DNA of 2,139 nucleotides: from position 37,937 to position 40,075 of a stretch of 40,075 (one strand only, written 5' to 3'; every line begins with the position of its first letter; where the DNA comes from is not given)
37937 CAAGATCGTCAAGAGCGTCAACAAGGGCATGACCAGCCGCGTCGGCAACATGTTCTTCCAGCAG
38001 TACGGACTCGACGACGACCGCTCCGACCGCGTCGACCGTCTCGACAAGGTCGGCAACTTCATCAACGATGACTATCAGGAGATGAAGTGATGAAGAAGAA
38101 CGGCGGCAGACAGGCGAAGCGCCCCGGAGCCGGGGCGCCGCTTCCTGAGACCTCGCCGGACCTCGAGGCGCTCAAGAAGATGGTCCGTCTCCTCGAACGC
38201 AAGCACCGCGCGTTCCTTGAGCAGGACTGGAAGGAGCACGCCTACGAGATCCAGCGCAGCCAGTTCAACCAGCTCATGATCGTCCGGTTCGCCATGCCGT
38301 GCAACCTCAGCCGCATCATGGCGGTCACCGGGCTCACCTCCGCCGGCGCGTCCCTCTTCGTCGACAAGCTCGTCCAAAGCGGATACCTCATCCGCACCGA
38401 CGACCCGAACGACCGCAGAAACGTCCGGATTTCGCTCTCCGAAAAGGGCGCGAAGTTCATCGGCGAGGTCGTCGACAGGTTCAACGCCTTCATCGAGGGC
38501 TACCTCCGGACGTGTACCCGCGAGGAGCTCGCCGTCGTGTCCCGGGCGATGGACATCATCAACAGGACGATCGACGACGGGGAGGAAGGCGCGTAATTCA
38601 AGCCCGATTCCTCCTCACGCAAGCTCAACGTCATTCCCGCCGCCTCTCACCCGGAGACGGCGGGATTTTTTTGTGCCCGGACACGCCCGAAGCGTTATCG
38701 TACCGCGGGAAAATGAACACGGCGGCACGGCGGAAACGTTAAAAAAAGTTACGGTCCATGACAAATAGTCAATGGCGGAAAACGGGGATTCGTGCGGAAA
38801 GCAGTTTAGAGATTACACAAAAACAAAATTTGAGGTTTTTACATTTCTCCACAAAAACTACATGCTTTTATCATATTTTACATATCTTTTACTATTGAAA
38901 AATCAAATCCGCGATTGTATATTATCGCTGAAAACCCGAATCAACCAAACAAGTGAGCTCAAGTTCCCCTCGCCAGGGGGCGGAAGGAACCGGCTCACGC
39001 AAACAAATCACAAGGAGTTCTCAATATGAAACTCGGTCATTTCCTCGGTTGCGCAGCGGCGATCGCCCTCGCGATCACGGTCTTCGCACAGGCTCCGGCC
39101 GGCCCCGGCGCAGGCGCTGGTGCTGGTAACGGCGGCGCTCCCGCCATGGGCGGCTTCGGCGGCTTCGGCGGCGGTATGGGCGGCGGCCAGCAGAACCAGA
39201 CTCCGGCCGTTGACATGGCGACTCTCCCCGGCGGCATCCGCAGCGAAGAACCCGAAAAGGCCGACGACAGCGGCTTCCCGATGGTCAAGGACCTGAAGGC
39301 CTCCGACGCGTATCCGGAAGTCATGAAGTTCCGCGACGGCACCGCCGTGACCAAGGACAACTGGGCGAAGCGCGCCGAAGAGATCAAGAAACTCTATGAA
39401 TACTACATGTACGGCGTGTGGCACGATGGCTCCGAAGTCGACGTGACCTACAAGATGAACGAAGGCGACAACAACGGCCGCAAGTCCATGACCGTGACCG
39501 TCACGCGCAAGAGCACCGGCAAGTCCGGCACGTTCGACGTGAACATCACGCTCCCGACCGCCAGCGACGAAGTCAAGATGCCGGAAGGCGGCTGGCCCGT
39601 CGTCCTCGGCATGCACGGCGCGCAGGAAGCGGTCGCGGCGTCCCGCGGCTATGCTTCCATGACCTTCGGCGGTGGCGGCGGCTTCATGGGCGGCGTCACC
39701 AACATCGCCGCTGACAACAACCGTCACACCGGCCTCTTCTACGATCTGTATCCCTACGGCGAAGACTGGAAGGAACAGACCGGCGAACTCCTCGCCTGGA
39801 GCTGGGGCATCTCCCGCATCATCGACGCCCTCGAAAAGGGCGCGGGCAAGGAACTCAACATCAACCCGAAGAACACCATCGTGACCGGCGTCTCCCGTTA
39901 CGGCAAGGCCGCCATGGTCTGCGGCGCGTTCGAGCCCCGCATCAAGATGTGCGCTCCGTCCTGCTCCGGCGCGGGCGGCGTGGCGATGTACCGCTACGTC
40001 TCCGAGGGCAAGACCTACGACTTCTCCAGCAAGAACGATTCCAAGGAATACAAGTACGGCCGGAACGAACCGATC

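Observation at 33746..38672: Orphan operon of a small lipoprotein, two divergent tandem secretin paralogs (one a liposecretin) and a translationally coupled MarR regulator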

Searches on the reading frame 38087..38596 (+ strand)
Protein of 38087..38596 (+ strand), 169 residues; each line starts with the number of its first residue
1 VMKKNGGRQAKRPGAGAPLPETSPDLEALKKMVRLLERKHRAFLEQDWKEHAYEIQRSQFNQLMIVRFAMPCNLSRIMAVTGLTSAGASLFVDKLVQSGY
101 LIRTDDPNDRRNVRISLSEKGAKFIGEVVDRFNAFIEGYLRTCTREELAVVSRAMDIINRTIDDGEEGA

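Call 3: search_protein_families(library=pfam, proteins=[window:38087-38596:+], max_evalue=1)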
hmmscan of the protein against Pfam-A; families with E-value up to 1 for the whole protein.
window:38087-38596:+ (169 aa): 5 families
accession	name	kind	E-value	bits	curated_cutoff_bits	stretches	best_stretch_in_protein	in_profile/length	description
PF01047.28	MarR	-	3.8e-08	33.5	24.6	1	57-113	3-59/59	MarR family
PF12802.13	MarR_2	-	2e-06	28.3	27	1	55-111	3-60/61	MarR family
PF13463.12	HTH_27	-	1.9e-05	25.3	22.2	1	73-121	20-68/68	Winged helix DNA-binding domain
PF22381.2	Staph_reg_Sar_Rot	-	0.025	15.1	27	1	85-126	42-83/85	Transcriptional regulator SarA/Rot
PF19361.4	DUF5937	-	0.17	11.4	27.1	1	31-98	158-226/267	Family of unknown function (DUF5937)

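Call 4: search_protein_families(library=ncbifam, proteins=[window:38087-38596:+], max_evalue=1)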
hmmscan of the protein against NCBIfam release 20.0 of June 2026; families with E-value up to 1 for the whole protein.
window:38087-38596:+ (169 aa): 16 families
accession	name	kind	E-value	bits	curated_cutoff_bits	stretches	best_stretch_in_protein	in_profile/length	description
NF053814.1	teico_TcaR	equivalog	1.5e-07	31.6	170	1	51-162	32-145/151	MarR family transcriptional regulator TcaR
NF045593.1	bilirub_TF_BilQ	equivalog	1.6e-07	31.1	125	1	30-148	5-121/135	bilirubin utilization transcriptional regulator BilQ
NF047395.1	TransRegLtdR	equivalog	2.3e-07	30.6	250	1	32-160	23-156/166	transcriptional regulator LdtR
NF050133.1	TransRegFabT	equivalog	3e-07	30.8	200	1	71-163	46-135/138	fatty acid biosynthesis transcriptional regulator FabT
NF052438.1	TransRegRv0880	equivalog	1.1e-06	28.5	220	1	93-164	70-141/143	Rv0880 family HTH-type transcriptional regulator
NF008565.1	PRK11512.1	equivalog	6.1e-06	26.3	240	1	29-127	14-110/144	multiple antibiotic resistance transcriptional regulator MarR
NF010349.0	PRK13777.1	equivalog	2.8e-05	23.6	153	1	44-134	31-123/190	HTH-type transcriptional regulator Hpr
NF008122.0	PRK10870.1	equivalog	4.1e-05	23.4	157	1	75-134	75-134/176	transcriptional repressor MprA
NF002926.0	PRK03573.1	equivalog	0.00022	21.2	120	1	38-163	14-138/144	transcriptional regulator SlyA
NF041230.1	BagL_FevM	exception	0.0016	18.4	230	1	35-131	19-114/145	MarR family transcriptional regulator BagL/FevM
TIGR01889.1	Staph_reg_Sar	paralog_domain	0.0099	16.2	62.6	1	91-137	63-109/109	staphylococcal accessory regulator family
TIGR04472.1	reg_rSAM_mob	hypoth_equivalog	0.017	15.2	240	1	78-164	52-138/141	radical SAM mobile pair system MarR family transcriptional regulator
TIGR02337.1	HpaR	equivalog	0.022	14.6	121.2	1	91-149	62-120/130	homoprotocatechuate degradation operon regulator HpaR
NF053777.1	Saro0803TransReg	equivalog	0.038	13.7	200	1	88-129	68-109/140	Saro_0803 family transcriptional regulator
NF053610.1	Sso10a_fam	subfamily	0.067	13.2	60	1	71-124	17-63/64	Sso10a family chromatin protein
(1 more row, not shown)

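Call 48: search_protein_families(library=phrogs, proteins=[window:38087-38596:+], max_evalue=0.01)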
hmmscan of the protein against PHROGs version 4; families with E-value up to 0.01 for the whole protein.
window:38087-38596:+ (169 aa): 2 families
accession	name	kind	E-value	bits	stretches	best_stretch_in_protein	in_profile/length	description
phrog_11961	-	unknown function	7.7e-09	36.3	1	52-152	33-135/150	-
phrog_9665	-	transcription regulation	0.0015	19.5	1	100-128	83-111/118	transcriptional regulator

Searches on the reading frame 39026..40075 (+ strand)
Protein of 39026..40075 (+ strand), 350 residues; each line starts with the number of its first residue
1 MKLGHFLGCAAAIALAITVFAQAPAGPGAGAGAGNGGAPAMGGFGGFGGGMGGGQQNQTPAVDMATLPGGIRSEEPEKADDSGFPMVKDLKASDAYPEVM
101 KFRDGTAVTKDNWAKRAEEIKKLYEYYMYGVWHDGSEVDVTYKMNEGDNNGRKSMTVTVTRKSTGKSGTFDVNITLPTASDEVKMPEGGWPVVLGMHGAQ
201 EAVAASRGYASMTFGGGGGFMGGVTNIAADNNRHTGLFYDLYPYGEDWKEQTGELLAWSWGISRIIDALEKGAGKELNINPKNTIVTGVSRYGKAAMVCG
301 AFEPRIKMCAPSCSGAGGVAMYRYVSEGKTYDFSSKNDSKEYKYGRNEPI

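Call 16: search_protein_families(library=pfam, proteins=[window:39026-40075:+], max_evalue=0.001)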
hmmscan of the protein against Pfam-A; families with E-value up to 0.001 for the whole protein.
window:39026-40075:+ (350 aa): 1 family
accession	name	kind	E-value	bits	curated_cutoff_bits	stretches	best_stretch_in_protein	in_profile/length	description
PF22244.2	GCE_fung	-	4.8e-35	121.9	27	1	160-331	2-154/231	Glucuronyl esterase, fungi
